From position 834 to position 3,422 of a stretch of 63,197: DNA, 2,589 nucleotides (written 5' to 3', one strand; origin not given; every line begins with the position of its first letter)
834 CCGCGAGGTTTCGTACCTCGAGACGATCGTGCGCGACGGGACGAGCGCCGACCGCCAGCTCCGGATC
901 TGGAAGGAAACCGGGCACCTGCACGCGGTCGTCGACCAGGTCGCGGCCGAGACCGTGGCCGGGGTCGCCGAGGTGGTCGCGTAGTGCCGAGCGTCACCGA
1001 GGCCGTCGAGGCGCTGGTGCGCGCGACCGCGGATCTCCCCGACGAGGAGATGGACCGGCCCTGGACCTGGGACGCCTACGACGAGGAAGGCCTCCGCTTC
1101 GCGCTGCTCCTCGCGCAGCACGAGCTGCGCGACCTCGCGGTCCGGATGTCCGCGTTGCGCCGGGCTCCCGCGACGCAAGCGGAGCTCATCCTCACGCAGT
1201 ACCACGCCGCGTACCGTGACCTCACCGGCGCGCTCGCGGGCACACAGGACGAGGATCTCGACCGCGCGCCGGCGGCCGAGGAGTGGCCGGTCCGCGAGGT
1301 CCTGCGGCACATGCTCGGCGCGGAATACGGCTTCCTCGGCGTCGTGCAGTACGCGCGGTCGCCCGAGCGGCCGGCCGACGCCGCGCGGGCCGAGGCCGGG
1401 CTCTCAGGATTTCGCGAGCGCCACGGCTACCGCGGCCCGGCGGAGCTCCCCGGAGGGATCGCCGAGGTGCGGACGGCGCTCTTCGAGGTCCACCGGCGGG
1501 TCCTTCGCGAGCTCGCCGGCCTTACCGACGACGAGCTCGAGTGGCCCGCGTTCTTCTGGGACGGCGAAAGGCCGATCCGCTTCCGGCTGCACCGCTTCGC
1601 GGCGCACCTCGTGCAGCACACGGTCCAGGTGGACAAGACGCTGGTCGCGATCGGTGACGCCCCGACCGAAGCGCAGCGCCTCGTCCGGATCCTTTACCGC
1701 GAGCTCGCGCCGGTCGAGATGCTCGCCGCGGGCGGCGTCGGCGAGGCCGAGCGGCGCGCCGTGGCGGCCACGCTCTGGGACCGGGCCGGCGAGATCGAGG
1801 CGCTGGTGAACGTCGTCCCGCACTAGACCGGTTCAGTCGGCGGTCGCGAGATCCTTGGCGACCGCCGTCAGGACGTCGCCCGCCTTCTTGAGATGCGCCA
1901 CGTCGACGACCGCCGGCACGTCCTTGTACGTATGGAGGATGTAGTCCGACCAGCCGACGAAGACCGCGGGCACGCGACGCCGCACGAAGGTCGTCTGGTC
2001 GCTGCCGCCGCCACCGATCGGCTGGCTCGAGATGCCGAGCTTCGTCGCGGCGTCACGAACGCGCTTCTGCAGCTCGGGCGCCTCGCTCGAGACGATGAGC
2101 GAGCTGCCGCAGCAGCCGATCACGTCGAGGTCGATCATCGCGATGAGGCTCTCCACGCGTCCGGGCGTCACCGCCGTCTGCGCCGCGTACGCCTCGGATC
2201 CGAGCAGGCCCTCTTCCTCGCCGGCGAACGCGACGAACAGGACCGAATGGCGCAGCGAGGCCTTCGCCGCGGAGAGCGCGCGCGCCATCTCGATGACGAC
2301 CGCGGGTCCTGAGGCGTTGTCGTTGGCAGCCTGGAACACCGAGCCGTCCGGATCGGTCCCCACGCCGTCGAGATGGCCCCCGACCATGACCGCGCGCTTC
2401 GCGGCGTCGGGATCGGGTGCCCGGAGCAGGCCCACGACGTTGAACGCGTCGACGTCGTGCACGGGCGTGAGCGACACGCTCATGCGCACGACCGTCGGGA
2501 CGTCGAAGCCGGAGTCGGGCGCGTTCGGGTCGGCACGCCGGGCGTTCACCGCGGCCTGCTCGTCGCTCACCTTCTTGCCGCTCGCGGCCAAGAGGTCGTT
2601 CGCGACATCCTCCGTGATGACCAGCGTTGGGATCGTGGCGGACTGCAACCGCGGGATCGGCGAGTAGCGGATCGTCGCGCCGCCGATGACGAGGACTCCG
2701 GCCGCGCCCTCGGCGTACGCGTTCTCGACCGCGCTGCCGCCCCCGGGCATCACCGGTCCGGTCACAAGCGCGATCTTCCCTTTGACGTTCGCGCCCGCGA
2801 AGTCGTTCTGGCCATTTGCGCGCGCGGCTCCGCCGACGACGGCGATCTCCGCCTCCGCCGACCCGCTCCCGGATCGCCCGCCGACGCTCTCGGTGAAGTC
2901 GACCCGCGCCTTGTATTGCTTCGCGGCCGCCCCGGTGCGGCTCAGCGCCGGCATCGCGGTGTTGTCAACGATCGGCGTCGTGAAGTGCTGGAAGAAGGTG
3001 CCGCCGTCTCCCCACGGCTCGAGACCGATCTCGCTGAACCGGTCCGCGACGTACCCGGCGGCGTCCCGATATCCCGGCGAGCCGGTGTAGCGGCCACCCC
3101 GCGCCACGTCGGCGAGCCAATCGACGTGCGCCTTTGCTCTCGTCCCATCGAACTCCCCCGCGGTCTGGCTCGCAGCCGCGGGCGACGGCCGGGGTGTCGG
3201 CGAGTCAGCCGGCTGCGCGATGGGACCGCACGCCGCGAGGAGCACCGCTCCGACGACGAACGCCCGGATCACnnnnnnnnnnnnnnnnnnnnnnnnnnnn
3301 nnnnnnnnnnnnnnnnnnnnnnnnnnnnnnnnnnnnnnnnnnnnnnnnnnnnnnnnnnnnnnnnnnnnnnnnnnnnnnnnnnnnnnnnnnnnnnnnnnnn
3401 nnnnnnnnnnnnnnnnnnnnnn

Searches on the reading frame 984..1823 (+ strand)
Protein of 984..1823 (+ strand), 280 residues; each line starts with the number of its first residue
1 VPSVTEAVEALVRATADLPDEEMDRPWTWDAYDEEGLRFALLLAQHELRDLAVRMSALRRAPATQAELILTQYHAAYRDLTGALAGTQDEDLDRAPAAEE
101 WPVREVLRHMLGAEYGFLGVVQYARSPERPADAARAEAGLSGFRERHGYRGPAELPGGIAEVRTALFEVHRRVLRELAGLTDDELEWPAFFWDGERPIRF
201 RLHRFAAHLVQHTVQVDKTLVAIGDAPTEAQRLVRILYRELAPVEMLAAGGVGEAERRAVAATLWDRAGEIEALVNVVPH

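Call 76: search_protein_families(library=pfam, proteins=[window:984-1823:+], max_evalue=0.001)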
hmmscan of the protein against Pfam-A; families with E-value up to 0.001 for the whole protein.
window:984-1823:+ (280 aa): 2 families
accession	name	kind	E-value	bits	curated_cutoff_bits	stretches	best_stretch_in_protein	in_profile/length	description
PF12867.12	DinB_2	-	3.4e-17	63.5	24.8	1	72-215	1-127/128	DinB superfamily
PF11716.13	MDMPI_N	-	6.4e-05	24.1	24.2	1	74-208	2-135/140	Mycothiol maleylpyruvate isomerase N-terminal domain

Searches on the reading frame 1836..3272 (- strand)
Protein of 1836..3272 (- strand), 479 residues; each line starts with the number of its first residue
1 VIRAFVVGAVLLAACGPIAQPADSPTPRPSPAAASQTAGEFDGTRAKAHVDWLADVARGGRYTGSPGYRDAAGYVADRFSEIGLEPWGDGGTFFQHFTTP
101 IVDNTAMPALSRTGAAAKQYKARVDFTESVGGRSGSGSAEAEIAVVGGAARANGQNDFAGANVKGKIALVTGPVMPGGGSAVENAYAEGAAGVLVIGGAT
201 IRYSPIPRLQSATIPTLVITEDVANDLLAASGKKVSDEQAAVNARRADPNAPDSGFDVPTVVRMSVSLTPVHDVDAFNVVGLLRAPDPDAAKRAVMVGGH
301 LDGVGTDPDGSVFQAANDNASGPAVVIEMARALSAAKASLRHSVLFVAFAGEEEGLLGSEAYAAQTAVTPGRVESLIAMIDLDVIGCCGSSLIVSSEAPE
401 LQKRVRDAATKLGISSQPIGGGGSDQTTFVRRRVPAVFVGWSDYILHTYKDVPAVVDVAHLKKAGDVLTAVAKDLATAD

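Call 76: search_protein_families(library=pfam, proteins=[window:1836-3272:-], max_evalue=0.001)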
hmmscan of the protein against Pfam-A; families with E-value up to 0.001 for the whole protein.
window:1836-3272:- (479 aa): 4 families
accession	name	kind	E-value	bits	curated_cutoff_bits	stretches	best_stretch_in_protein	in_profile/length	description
PF04389.22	Peptidase_M28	-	1.8e-29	103.3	21.3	1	278-471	1-192/193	Peptidase family M28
PF01546.33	Peptidase_M20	-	9.3e-07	29.4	24.6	1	297-473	2-205/206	Peptidase family M20/M25/M40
PF02225.27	PA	-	4.3e-06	27.2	23.9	1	154-227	14-95/95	PA domain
PF05343.19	Peptidase_M42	-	6.3e-05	22.6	23.2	0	315-462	131-290/292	M42 glutamyl aminopeptidase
